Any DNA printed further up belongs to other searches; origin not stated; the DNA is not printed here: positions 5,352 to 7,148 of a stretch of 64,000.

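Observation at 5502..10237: Enzyme-free proteins carrying both cohesin and dockerin: candidate self-assembling surface scaffold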

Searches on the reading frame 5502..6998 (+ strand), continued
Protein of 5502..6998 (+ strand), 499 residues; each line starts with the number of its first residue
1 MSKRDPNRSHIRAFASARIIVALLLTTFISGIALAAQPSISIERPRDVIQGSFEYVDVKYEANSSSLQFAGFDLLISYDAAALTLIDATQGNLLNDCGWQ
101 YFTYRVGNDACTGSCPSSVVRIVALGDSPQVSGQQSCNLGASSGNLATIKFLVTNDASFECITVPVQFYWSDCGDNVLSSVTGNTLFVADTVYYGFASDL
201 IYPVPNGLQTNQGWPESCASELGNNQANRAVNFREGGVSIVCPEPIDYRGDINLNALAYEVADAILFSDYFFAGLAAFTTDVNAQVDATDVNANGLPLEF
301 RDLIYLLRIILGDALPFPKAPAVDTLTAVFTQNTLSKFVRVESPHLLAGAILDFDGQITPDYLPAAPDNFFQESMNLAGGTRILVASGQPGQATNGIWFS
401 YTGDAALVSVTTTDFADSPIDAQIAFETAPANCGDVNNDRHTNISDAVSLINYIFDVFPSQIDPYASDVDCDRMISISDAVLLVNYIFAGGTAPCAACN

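Call 27: find_related_loci(query=A3, collection=genome_contigs, flank=10000)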
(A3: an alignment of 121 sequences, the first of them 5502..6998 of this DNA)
Query A3 (499 aa) in genome_contigs; peptide patterns used: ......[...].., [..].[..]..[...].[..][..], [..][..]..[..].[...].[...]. (x = any residue, [..] = any of these).
594 stretches matched a pattern (row limit reached: there are more); 473 encode a relative of the query (tblastn E <= 1e-3); the best 80 are kept; 80 distinct loci.
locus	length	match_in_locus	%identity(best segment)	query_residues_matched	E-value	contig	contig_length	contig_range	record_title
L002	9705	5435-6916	39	1-499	6e-102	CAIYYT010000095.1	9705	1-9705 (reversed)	uncultured bacterium isolate AlinenSedimentsCore2_bin-0496 genome assembly, contig: bin-0496:095/266, whole genome shotg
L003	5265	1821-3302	37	1-496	1e-88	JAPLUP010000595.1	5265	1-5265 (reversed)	MAG: Candidatus Zixiibacteriota bacterium isolate LacPavin_0920_SED4_MAG_53_9 LacPavin_0920_SED4_scaffold_836834, whole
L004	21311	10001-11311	39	56-496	2e-88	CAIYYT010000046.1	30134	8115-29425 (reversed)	uncultured bacterium isolate AlinenSedimentsCore2_bin-0496 genome assembly, contig: bin-0496:046/266, whole genome shotg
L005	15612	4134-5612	38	1-496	2e-85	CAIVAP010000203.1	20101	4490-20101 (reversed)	uncultured bacterium isolate AlinenSediments_bin-0053 genome assembly, contig: bin-0053:203/302, whole genome shotgun se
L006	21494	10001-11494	37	1-499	2e-82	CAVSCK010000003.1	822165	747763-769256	MAG: uncultured bacterium isolate MFD05942.bin.1.428 genome assembly, contig: contig_5694, whole genome shotgun sequence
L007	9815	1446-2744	38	68-498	5e-79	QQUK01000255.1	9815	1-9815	MAG: Calditrichaeota bacterium isolate CLD4 1485, whole genome shotgun sequence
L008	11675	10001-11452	36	12-495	5e-78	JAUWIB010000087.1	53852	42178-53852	MAG: bacterium isolate CSMAG_2283 CSMAG_2283_k141_207220_length_53852_cov_11.9955, whole genome shotgun sequence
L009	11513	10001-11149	40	39-424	2e-77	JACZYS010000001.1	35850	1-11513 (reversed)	MAG: Candidatus Zixiibacteriota bacterium isolate B27T1B8 B27T1B8_NODE1661, whole genome shotgun sequence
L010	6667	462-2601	38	18-423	8e-77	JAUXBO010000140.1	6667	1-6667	MAG: Candidatus Zixiibacteriota bacterium isolate CSMAG_2801 CSMAG_2801_k117_4813890_length_6667_cov_10.0000, whole geno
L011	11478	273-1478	38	11-420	4e-76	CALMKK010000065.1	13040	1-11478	MAG TPA_asm: uncultured candidate division Zixibacteria bacterium isolate SRR6284162_bin.34_CONCOCT_v1.1_MAG genome asse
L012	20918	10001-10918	47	24-319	2e-75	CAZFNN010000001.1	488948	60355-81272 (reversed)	MAG TPA_asm: uncultured Ignavibacteria bacterium isolate SRP323723_co1_126 genome assembly, contig: NODE_3_length_488948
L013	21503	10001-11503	35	9-496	2e-75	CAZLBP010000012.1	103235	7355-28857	MAG TPA_asm: uncultured Ignavibacteriales bacterium isolate SRP141376_co3_222 genome assembly, contig: NODE_341_length_1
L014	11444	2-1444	35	11-498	2e-75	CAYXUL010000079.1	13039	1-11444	MAG TPA_asm: uncultured Ignavibacteria bacterium isolate SRP214966_co3_82 genome assembly, contig: NODE_7498_length_1303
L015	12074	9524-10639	40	40-415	7e-75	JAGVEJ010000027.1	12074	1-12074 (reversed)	MAG: Candidatus Zixiibacteriota bacterium isolate DeMMO2_6 c_000000030040, whole genome shotgun sequence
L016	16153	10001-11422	35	32-496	3e-74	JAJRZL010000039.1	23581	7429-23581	MAG: Candidatus Zixiibacteriota bacterium isolate Dive96_bin4.195 k141_741606, whole genome shotgun sequence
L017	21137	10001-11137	38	40-423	1e-73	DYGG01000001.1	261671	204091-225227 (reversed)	MAG TPA_asm: Ignavibacterium sp. isolate BE2012_50_10 Afr_mines_BE2012_15_length_261671_cov_4_298499, whole genome shotg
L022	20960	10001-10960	40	40-360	7e-73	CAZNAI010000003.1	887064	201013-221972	MAG TPA_asm: uncultured Ignavibacteriales bacterium isolate binchicken_co200_62 genome assembly, contig: k141_800945, wh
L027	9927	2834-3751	44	38-334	1e-72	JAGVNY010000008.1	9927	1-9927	MAG: Candidatus Zixiibacteriota bacterium isolate DeMMO3_21 c_000000040621, whole genome shotgun sequence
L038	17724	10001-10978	41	34-358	1e-71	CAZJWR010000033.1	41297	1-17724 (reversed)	MAG TPA_asm: uncultured Ignavibacteriales bacterium isolate SRP214966_co4_518 genome assembly, contig: NODE_580_length_4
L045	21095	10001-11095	40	40-409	9e-71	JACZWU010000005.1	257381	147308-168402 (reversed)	MAG: Candidatus Zixiibacteriota bacterium isolate B21T1B10 B21T1B10_NODE12, whole genome shotgun sequence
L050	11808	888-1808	43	40-336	2e-70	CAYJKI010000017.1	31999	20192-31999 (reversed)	MAG TPA_asm: uncultured Ignavibacteria bacterium isolate ERP124720_co1_89 genome assembly, contig: NODE_1919_length_3199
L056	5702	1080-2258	36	40-431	5e-70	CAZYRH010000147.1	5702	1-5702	MAG TPA_asm: uncultured Ignavibacteriales bacterium isolate binchicken_co100_268 genome assembly, contig: NODE_22701_len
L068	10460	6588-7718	38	40-423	7e-69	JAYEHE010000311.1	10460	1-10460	MAG: Candidatus Zixiibacteriota bacterium isolate MAG226 MAG226_311, whole genome shotgun sequence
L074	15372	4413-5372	42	39-348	2e-68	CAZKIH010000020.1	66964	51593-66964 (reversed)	MAG TPA_asm: uncultured Ignavibacteria bacterium isolate SRP173033_co2_66 genome assembly, contig: NODE_124_length_66964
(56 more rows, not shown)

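Call 30: search_protein_families(library=pfam, proteins=[L001:11873-13942:-, L004:4229-6502:+, L004:6967-8748:+, L008:799-5775:-, L013:17965-21501:-, L017:11680-14007:+, L027:7307-9739:+, L045:12287-16072:+, L056:2675-5503:-, L068:833-3943:+], max_evalue=0.001)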
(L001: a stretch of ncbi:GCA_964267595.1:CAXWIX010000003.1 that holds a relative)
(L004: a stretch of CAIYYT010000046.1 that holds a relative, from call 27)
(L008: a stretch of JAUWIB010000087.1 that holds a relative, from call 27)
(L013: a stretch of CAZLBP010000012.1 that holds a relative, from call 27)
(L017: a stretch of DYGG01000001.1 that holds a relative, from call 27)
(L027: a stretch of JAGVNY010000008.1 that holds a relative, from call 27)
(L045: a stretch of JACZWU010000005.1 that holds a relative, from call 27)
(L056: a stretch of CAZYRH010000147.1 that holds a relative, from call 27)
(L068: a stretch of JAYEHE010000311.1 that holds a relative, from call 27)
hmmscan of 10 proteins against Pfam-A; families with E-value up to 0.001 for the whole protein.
L001:11873-13942:- (690 aa): 4 families
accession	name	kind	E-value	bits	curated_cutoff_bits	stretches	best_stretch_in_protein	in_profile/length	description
PF08309.17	LVIVD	-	5e-81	266.2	20.2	6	345-378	6-39/42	LVIVD repeat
PF05694.17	SBP56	-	6.4e-08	32.2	34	0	393-430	317-354/453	56kDa selenium binding protein (SBP56)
PF09826.15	Beta_propel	-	0.00014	21.3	22.4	0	400-422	378-400/495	Beta propeller domain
PF00404.24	Dockerin_1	-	0.00035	21.1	22.9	1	625-672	2-50/57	Dockerin type I domain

L004:4229-6502:+ (758 aa): 4 families
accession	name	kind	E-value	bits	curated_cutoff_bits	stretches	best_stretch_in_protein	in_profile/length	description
PF01640.23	Peptidase_C10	-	3.3e-51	174.7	26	1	245-448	1-194/194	Peptidase C10 family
PF02412.23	TSP_3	-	2e-22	79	25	3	523-555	4-36/36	Thrombospondin type 3 repeat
PF00404.24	Dockerin_1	-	2.5e-06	28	22.9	1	693-746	2-56/57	Dockerin type I domain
PF05345.18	He_PIG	-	0.00014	22.6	24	1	616-681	31-95/96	Putative Ig domain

L004:6967-8748:+ (594 aa): 4 families
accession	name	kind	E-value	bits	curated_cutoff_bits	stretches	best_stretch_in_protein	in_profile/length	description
PF00112.29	Peptidase_C1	-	1e-48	166.7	20.7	1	97-306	1-219/220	Papain family cysteine protease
PF02412.23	TSP_3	-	1.8e-21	75.9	25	2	359-391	4-36/36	Thrombospondin type 3 repeat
PF00404.24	Dockerin_1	-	9.2e-07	29.4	22.9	1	529-582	2-56/57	Dockerin type I domain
PF05345.18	He_PIG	-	0.0008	20.2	24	0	452-517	31-95/96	Putative Ig domain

L008:799-5775:- (1659 aa): 3 families
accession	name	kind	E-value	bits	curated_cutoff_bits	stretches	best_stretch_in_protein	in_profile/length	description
PF13360.13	PQQ_2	-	1.9e-10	41.2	27.6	0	825-964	2-103/233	Outer membrane protein assembly factor BamB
PF00404.24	Dockerin_1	-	5.5e-09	36.5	22.9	1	1589-1645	2-56/57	Dockerin type I domain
PF01011.28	PQQ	-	0.00023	20.5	26.7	0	698-791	48-144/595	Glucose/ethanol/alcohol dehydrogenase, beta-propeller domain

L013:17965-21501:- (1179 aa): 6 families
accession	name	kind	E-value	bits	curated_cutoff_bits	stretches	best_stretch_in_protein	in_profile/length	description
PF13688.12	Reprolysin_5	-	5.7e-18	66.3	27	1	18-194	6-189/196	Metallo-peptidase family M12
PF02412.23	TSP_3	-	2.1e-13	50.1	25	4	675-718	2-36/36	Thrombospondin type 3 repeat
PF13583.11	Reprolysin_4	-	2e-11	44.4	22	1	17-197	5-181/203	Metallo-peptidase family M12B Reprolysin-like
PF13582.12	Reprolysin_3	-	8e-11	43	22.4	1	39-165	2-123/123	Metallo-peptidase family M12B Reprolysin-like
PF01436.27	NHL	-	2.8e-06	27.5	20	0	444-468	1-25/28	NHL repeat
PF13574.12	Reprolysin_2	-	7.8e-06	26.3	27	1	37-168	4-145/195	Metallo-peptidase family M12B Reprolysin-like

L017:11680-14007:+ (776 aa): 2 families
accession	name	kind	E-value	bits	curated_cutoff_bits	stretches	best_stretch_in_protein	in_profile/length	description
PF04389.22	Peptidase_M28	-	1.8e-35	122.8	21.3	1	235-412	10-192/193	Peptidase family M28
PF00404.24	Dockerin_1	-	1.4e-11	44.9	22.9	1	713-766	2-56/57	Dockerin type I domain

L027:7307-9739:+ (811 aa): 3 families
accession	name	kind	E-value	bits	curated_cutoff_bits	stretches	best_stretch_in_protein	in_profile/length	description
PF25788.1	Ig_Rha78A_N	-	4e-12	46.7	27.4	1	440-525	12-98/105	Rha78A-like, N-terminal immunoglobulin domain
PF05048.19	NosD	-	9.9e-05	22.3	23.6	0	224-307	47-124/212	Periplasmic copper-binding protein (NosD)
PF02415.23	Chlam_PMP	-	0.00036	20.9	20.6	0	252-268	2-18/19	Chlamydia polymorphic membrane protein (Chlamydia_PMP) repeat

L045:12287-16072:+ (1262 aa): 1 family
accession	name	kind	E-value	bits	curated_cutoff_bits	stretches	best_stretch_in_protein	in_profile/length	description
PF00082.27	Peptidase_S8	-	1e-32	114.1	21.8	1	282-527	52-288/288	Subtilase family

L056:2675-5503:- (943 aa): 10 families
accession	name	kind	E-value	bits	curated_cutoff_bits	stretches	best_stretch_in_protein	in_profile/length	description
PF13517.12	FG-GAP_3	-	4.5e-32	110.9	26.9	6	507-563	2-61/61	FG-GAP-like repeat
PF13360.13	PQQ_2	-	2.1e-29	103.2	27.6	4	125-258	42-163/233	Outer membrane protein assembly factor BamB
PF13570.13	Beta-prop_ACSF4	-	1.4e-25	90.8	133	3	510-684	16-175/329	Beta-alanine-activating enzyme, beta-propeller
PF23727.1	Beta-prop_FAM234A_B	-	8.5e-19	67.8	26.4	1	180-267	54-147/467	FAM234A/B beta-propeller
PF01839.29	FG-GAP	-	4.2e-12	46.1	22.1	1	149-181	3-35/37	FG-GAP repeat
PF25292.1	Beta-prop_CGLA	-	3.9e-11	43.4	26.8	1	174-238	5-68/316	Lambda-carrageenase beta-propeller domain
PF01011.28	PQQ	-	1.1e-08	34.7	26.7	0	124-194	65-140/595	Glucose/ethanol/alcohol dehydrogenase, beta-propeller domain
PF23743.1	Beta-prop_BBS7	-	1.7e-06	28.1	27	0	313-422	185-291/299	BBS7 beta-propeller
PF25293.1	Beta-prop_EMC1_N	-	0.00022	21.4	34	0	517-690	35-203/219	EMC1 N-terminal beta-propeller domain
PF14783.12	BBS2_Mid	-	0.00064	20.2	27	0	598-623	4-29/108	Ciliary BBSome complex subunit 2, middle region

L068:833-3943:+ (1037 aa): 3 families
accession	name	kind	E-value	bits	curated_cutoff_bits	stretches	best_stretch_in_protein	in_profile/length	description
PF25778.1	DUF7948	-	9.8e-66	222.3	27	1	52-272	1-214/214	Domain of unknown function (DUF7948)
PF06739.17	SBBP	-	1.3e-32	111.9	20.5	3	604-640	1-38/38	Beta-propeller repeat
PF02412.23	TSP_3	-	8.1e-09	35.5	25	1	877-900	13-36/36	Thrombospondin type 3 repeat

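Call 43: search_protein_families(library=pfam, proteins=[L004:15025-21309:-, L050:3010-8466:+, L074:6490-12483:+, L022:14251-17106:+, L022:7197-8423:+, L022:8783-11422:+, L022:11966-14383:+, L050:8524-9276:+, L038:7287-8477:+], max_evalue=0.01)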
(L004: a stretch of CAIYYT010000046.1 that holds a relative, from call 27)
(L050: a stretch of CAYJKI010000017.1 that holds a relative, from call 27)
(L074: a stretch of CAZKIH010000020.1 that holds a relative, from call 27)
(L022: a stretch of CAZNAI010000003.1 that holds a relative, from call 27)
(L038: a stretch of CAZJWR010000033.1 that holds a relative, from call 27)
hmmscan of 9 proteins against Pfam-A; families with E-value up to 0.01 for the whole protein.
L004:15025-21309:- (2095 aa): 2 families
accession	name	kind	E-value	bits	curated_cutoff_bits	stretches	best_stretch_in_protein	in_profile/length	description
PF13860.13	FlgD_ig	-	9e-07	29.2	27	1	2010-2076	9-75/79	FlgD Ig-like domain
PF13750.12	Big_3_3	-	0.00017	21.7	27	0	466-522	3-64/157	Bacterial Ig-like domain (group 3)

L050:3010-8466:+ (1819 aa): 4 families
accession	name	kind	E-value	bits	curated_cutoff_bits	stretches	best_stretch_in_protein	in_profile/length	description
PF13860.13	FlgD_ig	-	5.6e-10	39.5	27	1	1752-1802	21-71/79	FlgD Ig-like domain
PF13585.12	CHU_C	-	1.4e-06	28.7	27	1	1752-1809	25-75/86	CHU_C Type IX secretion signal domain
PF18962.6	Por_Secre_tail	-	2.9e-06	27.9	27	1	1737-1814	3-72/75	Secretion system C-terminal sorting domain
PF00963.24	Cohesin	-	6.8e-05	23.5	24.1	1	1622-1691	36-107/139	Cohesin domain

L074:6490-12483:+ (1998 aa): 7 families
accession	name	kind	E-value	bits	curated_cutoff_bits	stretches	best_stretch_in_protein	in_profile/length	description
PF13229.12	Beta_helix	-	2.8e-15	56.8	25.9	3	967-1145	3-148/158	Right handed beta helix region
PF13860.13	FlgD_ig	-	3.6e-11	43.3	27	1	1931-1981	21-71/79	FlgD Ig-like domain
PF00963.24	Cohesin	-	9.1e-08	32.8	24.1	1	1801-1876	36-116/139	Cohesin domain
PF05048.19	NosD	-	9.2e-07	28.9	23.6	1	665-759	83-172/212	Periplasmic copper-binding protein (NosD)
PF18962.6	Por_Secre_tail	-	2.5e-05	24.9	27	1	1916-1993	3-72/75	Secretion system C-terminal sorting domain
PF13585.12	CHU_C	-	3.4e-05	24.3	27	1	1924-1988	19-75/86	CHU_C Type IX secretion signal domain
PF01095.25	Pectinesterase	-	0.0024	17.1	27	0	328-383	10-67/298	Pectinesterase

L022:14251-17106:+ (952 aa): 3 families
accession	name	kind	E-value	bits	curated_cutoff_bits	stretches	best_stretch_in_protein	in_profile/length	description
PF13860.13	FlgD_ig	-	7.7e-07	29.4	27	1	887-937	23-73/79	FlgD Ig-like domain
PF18962.6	Por_Secre_tail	-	5.8e-06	26.9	27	1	863-948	2-73/75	Secretion system C-terminal sorting domain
PF13585.12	CHU_C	-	4e-05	24.1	27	1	887-947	27-81/86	CHU_C Type IX secretion signal domain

L022:7197-8423:+ (409 aa): 0 families

L022:8783-11422:+ (880 aa): 1 family
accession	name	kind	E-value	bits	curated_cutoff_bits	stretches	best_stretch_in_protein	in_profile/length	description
PF18962.6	Por_Secre_tail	-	1.2e-10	42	27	1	803-877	2-74/75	Secretion system C-terminal sorting domain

L022:11966-14383:+ (806 aa): 7 families
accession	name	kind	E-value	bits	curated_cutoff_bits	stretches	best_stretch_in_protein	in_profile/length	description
PF00963.24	Cohesin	-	5e-13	49.9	24.1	2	35-137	5-108/139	Cohesin domain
PF13860.13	FlgD_ig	-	9.1e-11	42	27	1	733-795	14-77/79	FlgD Ig-like domain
PF17963.7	Big_9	-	9.6e-09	36.5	23.6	2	276-362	2-89/89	Bacterial Ig domain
PF05345.18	He_PIG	-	2.4e-08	34.7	24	1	277-364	1-96/96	Putative Ig domain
PF18962.6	Por_Secre_tail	-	2.5e-07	31.3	27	1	723-802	2-73/75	Secretion system C-terminal sorting domain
PF13585.12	CHU_C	-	4.1e-06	27.2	27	1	738-799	24-78/86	CHU_C Type IX secretion signal domain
PF17892.7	Cadherin_5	-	0.00028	21.1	26.5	0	197-245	28-77/98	Cadherin-like domain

L050:8524-9276:+ (251 aa): 1 family
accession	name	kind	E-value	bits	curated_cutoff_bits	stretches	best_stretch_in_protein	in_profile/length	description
PF00404.24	Dockerin_1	-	1.1e-05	26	22.9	1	185-239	2-56/57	Dockerin type I domain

L038:7287-8477:+ (397 aa): 1 family
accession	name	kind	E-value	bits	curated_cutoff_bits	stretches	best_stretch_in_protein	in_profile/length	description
PF00404.24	Dockerin_1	-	3.1e-09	37.3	22.9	1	333-386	2-56/57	Dockerin type I domain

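Call 68: find_encoding_contigs(protein=P0002, flank=10000, max_places=3)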
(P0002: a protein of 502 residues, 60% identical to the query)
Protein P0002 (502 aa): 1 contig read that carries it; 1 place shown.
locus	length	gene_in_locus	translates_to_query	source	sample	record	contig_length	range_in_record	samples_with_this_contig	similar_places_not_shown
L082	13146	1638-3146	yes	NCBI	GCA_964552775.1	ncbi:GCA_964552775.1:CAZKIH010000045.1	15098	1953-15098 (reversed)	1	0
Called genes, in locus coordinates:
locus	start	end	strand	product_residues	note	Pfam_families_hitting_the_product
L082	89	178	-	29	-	-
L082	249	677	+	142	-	PF02566:OsmC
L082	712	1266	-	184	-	-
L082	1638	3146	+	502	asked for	PF00404:Dockerin_1 (faint)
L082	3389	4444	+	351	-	-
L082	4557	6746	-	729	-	PF00069:Pkinase, PF07714:PK_Tyr_Ser-Thr, PF13428:TPR_14 (faint), PF13431:TPR_17 (faint), PF13181:TPR_8 (faint), PF13432:TPR_16 (weak), PF14559:TPR_19, PF13432:TPR_16, +5 more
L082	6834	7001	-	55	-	-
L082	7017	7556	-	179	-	PF01797:Y1_Tnp (faint)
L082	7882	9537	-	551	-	PF17391:Urocanase_N, PF01175:Urocanase, PF17392:Urocanase_C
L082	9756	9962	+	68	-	-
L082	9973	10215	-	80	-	-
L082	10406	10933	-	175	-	-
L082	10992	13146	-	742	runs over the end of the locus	PF18072:FGAR-AT_linker, PF00586:AIRS, PF02769:AIRS_C, PF00586:AIRS, PF02769:AIRS_C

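Call 69: find_encoding_contigs(protein=P0005, flank=10000, max_places=3)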
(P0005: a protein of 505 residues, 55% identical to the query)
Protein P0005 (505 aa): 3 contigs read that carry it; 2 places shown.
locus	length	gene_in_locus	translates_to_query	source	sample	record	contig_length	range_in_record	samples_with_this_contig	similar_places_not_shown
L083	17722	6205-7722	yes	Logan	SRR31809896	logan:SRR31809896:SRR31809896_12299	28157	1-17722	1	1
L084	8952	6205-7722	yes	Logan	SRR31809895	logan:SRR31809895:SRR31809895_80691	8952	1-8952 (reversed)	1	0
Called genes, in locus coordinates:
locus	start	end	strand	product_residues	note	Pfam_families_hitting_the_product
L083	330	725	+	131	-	-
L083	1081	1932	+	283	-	-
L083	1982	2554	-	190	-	-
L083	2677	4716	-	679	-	-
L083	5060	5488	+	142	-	PF02566:OsmC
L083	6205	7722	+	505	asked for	PF00404:Dockerin_1 (faint)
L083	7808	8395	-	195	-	PF28474:DUF8412, PF13376:OmdA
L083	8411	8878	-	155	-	PF03724:META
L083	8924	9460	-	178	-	PF03724:META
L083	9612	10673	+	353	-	-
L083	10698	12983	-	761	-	PF00069:Pkinase, PF01636:APH (faint), PF07714:PK_Tyr_Ser-Thr, PF03109:ABC1, PF17667:Pkinase_fungal (weak), PF13431:TPR_17 (faint), PF22316:ABhydrolase-like_N (faint)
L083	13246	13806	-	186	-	PF13505:OMP_b-brl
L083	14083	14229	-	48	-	-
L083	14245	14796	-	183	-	-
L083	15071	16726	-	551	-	PF17391:Urocanase_N, PF01175:Urocanase, PF17392:Urocanase_C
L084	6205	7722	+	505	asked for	PF00404:Dockerin_1 (faint)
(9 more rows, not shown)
